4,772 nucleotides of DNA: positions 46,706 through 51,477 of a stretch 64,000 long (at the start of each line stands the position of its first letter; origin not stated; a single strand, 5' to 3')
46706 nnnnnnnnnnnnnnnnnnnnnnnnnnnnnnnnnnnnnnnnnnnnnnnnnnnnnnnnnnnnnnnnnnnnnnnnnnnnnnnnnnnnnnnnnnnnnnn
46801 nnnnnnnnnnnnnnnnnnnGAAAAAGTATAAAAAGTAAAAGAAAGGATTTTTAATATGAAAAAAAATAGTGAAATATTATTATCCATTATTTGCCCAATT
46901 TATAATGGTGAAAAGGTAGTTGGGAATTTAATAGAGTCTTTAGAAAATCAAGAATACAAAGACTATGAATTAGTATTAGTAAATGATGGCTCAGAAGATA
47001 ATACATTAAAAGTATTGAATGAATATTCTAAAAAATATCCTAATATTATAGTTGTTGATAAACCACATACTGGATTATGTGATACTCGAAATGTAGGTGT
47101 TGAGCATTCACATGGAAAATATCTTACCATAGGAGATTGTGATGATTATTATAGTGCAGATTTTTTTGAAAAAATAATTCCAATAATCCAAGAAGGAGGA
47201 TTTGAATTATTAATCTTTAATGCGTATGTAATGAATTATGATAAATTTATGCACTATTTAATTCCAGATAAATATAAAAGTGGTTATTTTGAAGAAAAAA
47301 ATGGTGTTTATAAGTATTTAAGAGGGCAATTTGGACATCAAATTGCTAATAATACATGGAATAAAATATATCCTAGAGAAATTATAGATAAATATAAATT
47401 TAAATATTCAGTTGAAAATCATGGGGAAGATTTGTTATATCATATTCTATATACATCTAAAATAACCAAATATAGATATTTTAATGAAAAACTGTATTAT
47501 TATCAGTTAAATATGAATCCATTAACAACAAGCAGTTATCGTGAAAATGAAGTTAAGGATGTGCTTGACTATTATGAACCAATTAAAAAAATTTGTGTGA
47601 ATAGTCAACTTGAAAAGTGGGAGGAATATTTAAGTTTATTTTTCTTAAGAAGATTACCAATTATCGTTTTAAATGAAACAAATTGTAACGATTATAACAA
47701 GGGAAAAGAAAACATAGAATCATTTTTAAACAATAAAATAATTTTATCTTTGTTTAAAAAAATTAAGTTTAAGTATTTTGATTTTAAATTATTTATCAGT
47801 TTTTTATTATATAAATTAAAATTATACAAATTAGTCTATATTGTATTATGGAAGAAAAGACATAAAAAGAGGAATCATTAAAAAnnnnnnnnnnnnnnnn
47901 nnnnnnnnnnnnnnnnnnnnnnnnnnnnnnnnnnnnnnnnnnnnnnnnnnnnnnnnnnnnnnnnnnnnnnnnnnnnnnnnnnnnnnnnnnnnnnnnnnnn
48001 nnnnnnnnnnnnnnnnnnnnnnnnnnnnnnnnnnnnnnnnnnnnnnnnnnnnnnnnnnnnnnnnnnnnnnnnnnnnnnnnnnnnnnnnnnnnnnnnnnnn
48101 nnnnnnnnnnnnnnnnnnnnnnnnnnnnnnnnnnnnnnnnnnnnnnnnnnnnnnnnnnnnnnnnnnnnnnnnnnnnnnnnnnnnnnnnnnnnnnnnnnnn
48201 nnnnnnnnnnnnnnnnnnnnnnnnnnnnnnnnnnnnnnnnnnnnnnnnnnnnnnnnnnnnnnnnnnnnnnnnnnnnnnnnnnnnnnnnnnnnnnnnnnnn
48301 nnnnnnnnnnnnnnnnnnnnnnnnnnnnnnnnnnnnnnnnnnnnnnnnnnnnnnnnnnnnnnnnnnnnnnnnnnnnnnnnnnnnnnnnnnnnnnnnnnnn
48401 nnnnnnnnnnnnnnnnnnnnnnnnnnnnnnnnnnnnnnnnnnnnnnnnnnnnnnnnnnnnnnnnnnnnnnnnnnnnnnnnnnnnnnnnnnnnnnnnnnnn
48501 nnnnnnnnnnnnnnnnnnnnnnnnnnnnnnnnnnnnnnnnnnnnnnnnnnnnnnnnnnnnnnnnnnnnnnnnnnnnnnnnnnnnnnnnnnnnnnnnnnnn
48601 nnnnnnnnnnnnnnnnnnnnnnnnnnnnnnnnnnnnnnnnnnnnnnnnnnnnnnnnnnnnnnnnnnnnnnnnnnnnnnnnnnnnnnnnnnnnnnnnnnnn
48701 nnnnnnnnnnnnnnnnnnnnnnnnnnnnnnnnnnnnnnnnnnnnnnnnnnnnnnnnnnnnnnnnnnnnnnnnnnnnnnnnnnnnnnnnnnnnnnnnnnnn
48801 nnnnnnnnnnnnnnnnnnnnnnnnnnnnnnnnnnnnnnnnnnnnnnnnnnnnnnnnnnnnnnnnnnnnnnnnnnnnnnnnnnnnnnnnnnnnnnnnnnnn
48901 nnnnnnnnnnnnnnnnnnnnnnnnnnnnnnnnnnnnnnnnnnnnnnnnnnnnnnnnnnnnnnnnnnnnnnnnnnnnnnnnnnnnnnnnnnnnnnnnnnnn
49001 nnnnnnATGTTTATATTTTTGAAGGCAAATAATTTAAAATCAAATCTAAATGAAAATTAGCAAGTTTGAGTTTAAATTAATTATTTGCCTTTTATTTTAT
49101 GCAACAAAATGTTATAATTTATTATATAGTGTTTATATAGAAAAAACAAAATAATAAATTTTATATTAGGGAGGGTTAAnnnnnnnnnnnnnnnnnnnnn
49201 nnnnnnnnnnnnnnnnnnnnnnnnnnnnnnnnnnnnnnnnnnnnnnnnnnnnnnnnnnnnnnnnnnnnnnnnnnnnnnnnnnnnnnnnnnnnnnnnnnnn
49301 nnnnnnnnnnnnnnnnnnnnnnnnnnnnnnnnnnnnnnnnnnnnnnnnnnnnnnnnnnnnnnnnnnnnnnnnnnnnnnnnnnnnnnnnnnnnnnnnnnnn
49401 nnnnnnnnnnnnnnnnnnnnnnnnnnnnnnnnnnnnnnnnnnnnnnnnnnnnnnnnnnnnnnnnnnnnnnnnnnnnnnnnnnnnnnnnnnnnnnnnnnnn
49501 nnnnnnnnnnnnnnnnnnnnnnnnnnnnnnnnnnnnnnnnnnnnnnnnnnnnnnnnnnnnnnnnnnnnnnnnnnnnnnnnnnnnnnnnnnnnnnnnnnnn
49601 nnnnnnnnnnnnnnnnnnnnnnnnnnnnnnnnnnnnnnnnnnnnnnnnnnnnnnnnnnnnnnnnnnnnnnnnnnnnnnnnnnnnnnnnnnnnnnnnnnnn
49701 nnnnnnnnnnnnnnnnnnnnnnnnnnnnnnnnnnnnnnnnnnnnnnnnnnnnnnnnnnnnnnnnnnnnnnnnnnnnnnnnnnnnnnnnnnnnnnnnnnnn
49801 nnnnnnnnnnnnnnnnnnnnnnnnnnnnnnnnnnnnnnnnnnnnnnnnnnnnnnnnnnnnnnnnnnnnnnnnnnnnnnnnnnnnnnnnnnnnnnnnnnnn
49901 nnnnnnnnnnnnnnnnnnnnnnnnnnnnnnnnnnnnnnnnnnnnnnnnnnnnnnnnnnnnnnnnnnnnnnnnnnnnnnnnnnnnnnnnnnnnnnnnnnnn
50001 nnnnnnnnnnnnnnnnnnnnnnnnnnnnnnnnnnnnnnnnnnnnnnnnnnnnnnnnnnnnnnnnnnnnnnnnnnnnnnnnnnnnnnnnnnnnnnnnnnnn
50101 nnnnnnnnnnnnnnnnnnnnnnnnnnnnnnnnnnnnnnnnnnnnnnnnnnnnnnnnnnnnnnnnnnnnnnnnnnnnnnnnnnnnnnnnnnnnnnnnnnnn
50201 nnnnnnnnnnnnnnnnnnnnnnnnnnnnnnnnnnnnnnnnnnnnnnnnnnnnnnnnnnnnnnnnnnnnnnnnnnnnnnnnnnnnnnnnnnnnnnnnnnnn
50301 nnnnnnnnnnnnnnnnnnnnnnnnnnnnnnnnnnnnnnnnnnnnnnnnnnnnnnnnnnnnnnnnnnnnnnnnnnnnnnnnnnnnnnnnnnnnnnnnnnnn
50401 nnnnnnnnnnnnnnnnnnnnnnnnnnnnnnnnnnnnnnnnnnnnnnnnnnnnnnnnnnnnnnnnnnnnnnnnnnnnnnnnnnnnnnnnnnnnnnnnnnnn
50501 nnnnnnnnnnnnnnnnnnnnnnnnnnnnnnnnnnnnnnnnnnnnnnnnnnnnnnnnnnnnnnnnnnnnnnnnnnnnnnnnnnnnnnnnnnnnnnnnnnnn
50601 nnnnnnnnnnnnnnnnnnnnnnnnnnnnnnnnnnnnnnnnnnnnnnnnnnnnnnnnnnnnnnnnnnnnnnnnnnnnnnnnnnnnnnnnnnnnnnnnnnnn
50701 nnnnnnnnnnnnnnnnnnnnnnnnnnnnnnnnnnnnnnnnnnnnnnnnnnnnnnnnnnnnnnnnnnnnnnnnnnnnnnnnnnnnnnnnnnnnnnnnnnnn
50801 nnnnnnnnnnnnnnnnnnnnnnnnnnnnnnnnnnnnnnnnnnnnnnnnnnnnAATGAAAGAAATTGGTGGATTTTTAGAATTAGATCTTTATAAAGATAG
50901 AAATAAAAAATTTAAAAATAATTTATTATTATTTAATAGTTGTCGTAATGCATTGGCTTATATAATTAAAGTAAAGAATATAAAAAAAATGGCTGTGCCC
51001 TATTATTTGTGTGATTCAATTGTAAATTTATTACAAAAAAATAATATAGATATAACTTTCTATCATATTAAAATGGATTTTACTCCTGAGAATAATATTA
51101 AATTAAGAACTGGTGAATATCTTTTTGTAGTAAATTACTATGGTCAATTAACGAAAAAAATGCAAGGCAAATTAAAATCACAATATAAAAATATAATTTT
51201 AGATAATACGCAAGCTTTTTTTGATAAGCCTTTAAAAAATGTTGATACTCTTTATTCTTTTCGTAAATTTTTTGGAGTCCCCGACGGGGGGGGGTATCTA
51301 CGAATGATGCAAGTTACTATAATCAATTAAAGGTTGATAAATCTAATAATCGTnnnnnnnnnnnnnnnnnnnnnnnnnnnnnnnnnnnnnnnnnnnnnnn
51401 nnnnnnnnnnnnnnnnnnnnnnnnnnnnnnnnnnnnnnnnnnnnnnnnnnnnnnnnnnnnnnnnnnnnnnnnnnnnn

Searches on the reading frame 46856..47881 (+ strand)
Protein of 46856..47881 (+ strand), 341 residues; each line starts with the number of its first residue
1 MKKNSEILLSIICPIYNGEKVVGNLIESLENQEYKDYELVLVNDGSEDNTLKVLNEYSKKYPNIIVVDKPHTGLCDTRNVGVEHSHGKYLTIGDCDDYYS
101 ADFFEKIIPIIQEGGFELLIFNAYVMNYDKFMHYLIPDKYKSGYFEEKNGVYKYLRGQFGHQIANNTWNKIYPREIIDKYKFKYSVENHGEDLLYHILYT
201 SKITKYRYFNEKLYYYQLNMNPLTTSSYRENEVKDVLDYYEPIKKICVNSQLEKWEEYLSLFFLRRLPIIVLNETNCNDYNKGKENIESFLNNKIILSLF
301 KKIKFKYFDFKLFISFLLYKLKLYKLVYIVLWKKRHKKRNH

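Call 21: search_protein_families(library=pfam, proteins=[window:46856-47881:+], max_evalue=0.001)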
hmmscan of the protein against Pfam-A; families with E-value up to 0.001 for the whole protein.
window:46856-47881:+ (341 aa): 3 families
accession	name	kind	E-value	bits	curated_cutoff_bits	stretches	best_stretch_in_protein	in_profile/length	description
PF00535.33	Glycos_transf_2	-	5.9e-29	101.6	23.3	1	10-136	1-128/168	Glycosyl transferase family 2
PF10111.15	Glyco_tranf_2_2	-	8.7e-13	48.8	27.3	1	10-113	1-108/276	Glycosyltransferase like family 2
PF13641.12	Glyco_tranf_2_3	-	7.2e-07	29.9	27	1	10-121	4-121/230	Glycosyltransferase like family 2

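Call 44: find_encoding_contigs(protein=window:46856-47881:+, flank=4000, max_places=10)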
Protein window:46856-47881:+ (341 aa): 1 contig read that carries it; 1 place shown.
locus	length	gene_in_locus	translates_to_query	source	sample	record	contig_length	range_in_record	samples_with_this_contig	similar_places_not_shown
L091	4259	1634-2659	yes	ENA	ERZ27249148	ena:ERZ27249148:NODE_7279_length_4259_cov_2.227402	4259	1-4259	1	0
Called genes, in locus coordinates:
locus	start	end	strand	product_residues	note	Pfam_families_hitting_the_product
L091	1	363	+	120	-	?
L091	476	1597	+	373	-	PF00535:Glycos_transf_2, PF10111:Glyco_tranf_2_2, PF13506:Glyco_transf_21 (weak), PF13641:Glyco_tranf_2_3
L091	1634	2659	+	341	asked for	PF00535:Glycos_transf_2, PF10111:Glyco_tranf_2_2, PF13641:Glyco_tranf_2_3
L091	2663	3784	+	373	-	PF01757:Acyl_transf_3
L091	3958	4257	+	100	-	?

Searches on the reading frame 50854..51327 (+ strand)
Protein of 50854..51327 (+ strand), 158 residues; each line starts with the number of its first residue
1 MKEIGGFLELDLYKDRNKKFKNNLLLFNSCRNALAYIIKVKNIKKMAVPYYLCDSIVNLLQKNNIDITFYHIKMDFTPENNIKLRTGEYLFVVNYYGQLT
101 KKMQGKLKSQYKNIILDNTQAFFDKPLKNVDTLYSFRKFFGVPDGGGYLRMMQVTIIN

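Call 77: list_cluster_members(proteins=[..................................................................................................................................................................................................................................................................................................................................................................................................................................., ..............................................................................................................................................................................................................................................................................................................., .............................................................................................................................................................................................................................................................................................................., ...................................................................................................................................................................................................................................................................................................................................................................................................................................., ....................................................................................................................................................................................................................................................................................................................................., window:50854-51327:+, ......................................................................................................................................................, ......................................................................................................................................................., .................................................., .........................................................])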
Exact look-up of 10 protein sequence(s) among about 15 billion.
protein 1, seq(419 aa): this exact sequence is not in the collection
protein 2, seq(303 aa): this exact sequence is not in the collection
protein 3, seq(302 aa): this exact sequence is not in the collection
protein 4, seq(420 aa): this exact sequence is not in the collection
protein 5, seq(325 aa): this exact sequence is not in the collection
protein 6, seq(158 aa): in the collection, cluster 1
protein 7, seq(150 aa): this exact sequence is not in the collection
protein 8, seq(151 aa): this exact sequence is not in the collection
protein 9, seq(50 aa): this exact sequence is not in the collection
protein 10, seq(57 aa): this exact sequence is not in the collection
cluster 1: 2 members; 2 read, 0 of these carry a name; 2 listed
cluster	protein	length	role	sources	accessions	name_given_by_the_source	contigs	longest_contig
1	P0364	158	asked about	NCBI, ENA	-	-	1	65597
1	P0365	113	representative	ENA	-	-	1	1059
